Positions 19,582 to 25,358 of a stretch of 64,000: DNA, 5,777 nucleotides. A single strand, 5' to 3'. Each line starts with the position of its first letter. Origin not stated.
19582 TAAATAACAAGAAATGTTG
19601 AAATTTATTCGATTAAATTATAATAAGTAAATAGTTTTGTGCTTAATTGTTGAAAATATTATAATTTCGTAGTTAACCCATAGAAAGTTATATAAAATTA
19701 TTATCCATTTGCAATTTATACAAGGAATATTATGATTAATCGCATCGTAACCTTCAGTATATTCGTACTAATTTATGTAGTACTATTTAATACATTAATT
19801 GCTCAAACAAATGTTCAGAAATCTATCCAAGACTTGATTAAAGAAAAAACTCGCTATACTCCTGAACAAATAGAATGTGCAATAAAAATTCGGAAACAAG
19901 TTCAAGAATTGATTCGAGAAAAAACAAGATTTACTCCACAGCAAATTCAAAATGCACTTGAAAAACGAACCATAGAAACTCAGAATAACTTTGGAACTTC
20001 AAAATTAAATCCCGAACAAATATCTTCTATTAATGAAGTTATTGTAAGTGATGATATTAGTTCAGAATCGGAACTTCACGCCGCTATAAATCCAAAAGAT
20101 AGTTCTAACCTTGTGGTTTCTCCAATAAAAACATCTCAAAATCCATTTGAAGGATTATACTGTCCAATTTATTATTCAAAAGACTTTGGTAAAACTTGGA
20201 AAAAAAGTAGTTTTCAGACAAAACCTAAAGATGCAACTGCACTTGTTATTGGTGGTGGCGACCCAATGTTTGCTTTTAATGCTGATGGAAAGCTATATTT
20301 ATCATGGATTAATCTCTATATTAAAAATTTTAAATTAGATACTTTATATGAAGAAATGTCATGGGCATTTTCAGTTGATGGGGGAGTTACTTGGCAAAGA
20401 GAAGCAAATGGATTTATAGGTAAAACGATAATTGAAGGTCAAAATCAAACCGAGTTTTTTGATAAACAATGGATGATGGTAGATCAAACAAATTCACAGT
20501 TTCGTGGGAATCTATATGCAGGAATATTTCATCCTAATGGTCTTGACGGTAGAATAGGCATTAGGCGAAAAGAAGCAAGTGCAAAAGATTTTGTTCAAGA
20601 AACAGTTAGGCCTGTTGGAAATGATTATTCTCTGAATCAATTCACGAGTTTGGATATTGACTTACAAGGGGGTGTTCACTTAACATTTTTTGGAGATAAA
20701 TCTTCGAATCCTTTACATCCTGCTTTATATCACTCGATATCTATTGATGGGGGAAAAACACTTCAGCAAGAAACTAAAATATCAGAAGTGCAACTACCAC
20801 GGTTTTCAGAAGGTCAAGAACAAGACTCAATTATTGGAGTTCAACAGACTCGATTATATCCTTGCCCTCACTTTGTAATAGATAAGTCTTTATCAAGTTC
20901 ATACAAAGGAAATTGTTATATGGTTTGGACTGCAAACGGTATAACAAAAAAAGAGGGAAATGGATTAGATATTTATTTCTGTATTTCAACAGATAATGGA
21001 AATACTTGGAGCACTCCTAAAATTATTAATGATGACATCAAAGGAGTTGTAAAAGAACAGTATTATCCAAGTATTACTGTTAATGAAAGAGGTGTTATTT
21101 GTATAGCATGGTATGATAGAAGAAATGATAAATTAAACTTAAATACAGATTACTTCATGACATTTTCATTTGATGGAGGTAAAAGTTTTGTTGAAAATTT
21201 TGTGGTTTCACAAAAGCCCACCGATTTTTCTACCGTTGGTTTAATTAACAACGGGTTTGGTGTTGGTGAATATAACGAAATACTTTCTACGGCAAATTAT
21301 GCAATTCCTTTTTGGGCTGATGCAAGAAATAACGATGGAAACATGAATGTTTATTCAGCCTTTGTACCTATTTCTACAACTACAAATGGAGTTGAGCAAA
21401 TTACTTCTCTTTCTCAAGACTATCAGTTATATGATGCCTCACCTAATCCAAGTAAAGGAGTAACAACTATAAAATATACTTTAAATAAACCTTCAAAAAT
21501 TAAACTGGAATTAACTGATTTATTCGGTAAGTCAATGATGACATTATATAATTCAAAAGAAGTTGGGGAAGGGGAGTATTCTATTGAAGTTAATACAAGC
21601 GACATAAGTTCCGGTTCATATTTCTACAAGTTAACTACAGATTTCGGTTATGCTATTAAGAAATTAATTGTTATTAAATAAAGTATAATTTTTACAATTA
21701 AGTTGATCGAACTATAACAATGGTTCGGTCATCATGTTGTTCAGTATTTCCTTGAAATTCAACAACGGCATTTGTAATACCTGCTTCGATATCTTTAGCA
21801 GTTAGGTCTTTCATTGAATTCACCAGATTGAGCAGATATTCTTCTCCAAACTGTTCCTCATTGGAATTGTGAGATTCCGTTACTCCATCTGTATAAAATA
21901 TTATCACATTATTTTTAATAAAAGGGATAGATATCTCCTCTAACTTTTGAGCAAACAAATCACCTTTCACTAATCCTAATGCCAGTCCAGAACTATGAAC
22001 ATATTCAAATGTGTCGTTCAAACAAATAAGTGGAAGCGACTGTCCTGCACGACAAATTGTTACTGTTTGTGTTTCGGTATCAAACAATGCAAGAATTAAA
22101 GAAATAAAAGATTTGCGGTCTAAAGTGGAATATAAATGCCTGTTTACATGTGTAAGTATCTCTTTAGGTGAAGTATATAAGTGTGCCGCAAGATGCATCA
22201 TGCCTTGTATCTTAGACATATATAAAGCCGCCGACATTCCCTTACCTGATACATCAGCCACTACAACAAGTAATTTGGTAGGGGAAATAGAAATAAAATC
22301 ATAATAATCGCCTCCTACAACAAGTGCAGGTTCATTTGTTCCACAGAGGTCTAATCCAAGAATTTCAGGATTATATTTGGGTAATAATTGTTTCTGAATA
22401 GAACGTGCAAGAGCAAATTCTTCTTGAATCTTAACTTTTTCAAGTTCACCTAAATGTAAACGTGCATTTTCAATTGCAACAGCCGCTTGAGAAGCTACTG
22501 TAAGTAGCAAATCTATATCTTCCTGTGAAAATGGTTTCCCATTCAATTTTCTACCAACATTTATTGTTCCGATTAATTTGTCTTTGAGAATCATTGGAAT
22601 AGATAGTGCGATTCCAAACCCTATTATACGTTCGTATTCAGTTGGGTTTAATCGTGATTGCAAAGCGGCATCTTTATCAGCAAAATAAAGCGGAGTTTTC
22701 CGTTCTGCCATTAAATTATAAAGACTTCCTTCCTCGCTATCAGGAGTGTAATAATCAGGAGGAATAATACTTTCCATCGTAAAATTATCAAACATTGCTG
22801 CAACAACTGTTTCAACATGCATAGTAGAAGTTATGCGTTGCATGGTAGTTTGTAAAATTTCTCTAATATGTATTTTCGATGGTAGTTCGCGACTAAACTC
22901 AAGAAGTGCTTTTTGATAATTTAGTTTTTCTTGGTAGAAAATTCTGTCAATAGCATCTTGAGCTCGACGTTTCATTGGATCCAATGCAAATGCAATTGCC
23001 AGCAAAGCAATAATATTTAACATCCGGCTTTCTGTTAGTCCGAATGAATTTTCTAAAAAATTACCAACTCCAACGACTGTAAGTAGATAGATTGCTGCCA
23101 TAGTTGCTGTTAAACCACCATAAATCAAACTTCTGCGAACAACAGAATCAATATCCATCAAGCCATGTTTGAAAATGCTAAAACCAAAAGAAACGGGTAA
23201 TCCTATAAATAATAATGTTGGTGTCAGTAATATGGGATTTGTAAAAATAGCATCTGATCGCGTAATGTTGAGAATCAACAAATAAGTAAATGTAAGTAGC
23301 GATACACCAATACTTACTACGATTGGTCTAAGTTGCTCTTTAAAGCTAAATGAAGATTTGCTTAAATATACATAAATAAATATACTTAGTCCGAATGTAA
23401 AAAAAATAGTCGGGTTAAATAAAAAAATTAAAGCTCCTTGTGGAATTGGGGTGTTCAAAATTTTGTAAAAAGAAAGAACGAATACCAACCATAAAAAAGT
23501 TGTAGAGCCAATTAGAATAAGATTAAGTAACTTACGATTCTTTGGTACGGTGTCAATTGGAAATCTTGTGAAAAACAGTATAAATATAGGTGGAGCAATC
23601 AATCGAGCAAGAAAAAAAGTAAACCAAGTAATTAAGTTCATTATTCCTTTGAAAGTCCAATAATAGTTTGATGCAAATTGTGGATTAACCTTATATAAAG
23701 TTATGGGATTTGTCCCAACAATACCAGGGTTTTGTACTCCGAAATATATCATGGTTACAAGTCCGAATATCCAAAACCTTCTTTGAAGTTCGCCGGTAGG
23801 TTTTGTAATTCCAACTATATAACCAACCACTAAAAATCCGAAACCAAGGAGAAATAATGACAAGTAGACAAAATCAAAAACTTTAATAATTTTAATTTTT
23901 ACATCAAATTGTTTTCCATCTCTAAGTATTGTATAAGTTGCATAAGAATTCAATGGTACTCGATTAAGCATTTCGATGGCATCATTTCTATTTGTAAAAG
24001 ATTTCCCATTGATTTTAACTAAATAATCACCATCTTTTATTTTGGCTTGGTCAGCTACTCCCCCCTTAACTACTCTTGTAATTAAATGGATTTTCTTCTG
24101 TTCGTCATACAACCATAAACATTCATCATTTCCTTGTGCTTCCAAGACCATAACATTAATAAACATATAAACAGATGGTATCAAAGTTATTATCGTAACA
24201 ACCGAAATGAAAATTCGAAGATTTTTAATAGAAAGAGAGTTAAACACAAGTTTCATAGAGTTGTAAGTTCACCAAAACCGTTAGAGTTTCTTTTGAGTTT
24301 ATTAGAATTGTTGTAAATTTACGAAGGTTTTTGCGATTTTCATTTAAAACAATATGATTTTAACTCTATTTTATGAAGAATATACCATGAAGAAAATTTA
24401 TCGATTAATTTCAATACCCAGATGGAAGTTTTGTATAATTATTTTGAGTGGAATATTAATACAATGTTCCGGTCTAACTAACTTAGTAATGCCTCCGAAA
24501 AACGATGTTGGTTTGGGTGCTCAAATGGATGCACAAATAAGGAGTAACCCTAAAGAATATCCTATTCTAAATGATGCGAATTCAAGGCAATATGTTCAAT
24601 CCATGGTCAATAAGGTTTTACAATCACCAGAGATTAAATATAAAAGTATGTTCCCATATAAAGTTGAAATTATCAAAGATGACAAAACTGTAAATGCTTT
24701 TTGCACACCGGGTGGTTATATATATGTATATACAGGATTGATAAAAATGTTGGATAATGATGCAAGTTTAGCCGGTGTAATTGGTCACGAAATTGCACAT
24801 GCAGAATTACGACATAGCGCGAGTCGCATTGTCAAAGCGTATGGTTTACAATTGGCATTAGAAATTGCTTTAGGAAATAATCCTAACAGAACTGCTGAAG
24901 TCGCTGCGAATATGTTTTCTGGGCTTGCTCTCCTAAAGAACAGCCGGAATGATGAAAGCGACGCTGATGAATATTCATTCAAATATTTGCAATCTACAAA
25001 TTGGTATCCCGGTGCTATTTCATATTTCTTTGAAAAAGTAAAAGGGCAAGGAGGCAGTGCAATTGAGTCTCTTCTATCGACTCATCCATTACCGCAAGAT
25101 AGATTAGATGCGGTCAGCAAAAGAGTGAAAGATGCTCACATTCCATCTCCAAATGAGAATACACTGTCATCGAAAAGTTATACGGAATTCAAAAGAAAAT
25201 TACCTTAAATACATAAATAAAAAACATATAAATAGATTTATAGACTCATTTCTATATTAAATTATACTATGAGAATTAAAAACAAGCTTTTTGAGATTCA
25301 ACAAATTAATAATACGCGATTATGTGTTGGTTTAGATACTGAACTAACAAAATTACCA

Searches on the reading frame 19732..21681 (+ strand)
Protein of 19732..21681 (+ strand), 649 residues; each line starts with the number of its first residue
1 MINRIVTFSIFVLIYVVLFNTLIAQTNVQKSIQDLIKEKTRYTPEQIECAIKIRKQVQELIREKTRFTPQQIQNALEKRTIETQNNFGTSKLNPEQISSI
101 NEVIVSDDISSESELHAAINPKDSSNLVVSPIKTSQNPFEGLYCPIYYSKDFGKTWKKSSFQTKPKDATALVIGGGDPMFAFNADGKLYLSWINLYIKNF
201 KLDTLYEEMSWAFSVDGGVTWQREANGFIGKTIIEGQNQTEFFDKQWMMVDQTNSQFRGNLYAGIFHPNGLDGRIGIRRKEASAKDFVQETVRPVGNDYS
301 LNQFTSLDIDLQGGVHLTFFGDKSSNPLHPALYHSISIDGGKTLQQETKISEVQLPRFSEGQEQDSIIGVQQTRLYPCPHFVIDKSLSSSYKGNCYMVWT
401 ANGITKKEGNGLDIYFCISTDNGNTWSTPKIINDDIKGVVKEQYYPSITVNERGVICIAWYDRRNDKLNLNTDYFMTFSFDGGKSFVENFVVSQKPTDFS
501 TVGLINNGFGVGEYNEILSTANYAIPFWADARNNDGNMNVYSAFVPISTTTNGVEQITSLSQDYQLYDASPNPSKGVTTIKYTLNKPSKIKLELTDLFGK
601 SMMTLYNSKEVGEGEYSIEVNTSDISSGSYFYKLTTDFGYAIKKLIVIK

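Call 36: search_protein_families(library=pfam, proteins=[window:19732-21681:+], max_evalue=0.00001)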
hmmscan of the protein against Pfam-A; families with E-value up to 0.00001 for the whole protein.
window:19732-21681:+ (649 aa): 3 families
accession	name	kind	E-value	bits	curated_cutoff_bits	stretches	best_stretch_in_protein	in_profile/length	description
PF18962.6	Por_Secre_tail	-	1.7e-10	41.5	27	1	571-647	3-75/75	Secretion system C-terminal sorting domain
PF24316.1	Tli3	-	1.3e-07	32.4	27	0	118-166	55-106/129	T6SS Tli3 immunity protein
PF02012.26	BNR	-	2.4e-07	30.1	27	0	147-158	1-12/12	BNR/Asp-box repeat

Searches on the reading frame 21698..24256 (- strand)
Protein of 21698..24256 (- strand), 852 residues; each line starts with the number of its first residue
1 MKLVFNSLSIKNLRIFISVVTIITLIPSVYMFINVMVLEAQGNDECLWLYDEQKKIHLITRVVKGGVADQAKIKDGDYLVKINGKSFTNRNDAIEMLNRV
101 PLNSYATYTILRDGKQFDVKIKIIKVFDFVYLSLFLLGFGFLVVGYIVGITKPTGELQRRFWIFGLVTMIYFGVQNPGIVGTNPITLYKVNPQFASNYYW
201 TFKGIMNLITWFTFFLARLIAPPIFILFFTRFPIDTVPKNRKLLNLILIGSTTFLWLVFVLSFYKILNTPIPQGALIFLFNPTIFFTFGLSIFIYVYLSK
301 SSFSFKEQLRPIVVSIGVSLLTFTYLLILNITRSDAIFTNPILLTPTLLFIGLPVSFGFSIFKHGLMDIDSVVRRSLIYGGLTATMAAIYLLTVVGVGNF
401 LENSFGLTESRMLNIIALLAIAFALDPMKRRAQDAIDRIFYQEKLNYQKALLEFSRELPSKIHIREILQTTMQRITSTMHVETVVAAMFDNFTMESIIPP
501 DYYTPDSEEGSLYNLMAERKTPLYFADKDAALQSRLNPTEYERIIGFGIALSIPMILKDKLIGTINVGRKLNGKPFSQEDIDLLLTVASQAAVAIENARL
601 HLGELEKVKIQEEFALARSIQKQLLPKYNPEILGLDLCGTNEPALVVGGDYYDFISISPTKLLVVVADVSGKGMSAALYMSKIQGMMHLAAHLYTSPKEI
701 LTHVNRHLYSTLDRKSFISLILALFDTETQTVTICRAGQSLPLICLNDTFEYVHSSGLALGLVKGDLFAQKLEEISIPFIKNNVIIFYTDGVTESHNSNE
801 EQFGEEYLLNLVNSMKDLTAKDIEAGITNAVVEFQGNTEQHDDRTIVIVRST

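Call 36: search_protein_families(library=pfam, proteins=[window:21698-24256:-], max_evalue=0.00001)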
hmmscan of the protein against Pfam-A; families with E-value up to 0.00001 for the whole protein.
window:21698-24256:- (852 aa): 6 families
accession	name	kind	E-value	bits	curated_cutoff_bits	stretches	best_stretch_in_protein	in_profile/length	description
PF07228.17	SpoIIE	-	1e-39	136.9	25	1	659-850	2-190/192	Stage II sporulation protein E (SpoIIE)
PF01590.32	GAF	-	3.3e-11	44.3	22.4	1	464-595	2-133/133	GAF domain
PF13185.12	GAF_2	-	6e-09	36.7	28.6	1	490-596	29-136/136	GAF domain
PF17820.7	PDZ_6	-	3.3e-08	33.6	27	1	59-97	2-40/54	PDZ domain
PF13492.12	GAF_3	-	2.1e-07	31.9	27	1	465-597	3-129/129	GAF domain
PF13180.12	PDZ_2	-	6.9e-06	26.7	27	0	58-123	15-80/80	PDZ domain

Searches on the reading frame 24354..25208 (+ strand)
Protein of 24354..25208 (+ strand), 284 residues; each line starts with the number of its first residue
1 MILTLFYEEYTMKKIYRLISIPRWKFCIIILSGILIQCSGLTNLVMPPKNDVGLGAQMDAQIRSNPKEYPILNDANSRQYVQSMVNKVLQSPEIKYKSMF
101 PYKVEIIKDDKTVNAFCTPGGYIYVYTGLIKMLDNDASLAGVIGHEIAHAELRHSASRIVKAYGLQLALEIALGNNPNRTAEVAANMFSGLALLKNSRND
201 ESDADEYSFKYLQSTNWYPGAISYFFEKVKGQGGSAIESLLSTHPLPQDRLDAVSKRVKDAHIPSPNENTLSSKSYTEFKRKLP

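Call 55: search_protein_families(library=ncbifam, proteins=[window:24354-25208:+], max_evalue=1e-10)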
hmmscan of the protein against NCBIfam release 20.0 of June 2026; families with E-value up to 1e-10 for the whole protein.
window:24354-25208:+ (284 aa): 2 families
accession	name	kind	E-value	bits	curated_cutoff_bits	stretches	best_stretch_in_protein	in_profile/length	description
NF052400.1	M48_BAM_BepA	equivalog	5.2e-24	84.9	570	1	49-260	44-259/483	beta-barrel assembly-enhancing protease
NF052399.1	M48_lipo_LoiP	exception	3.5e-22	79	365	1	99-259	86-245/247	metalloprotease LoiP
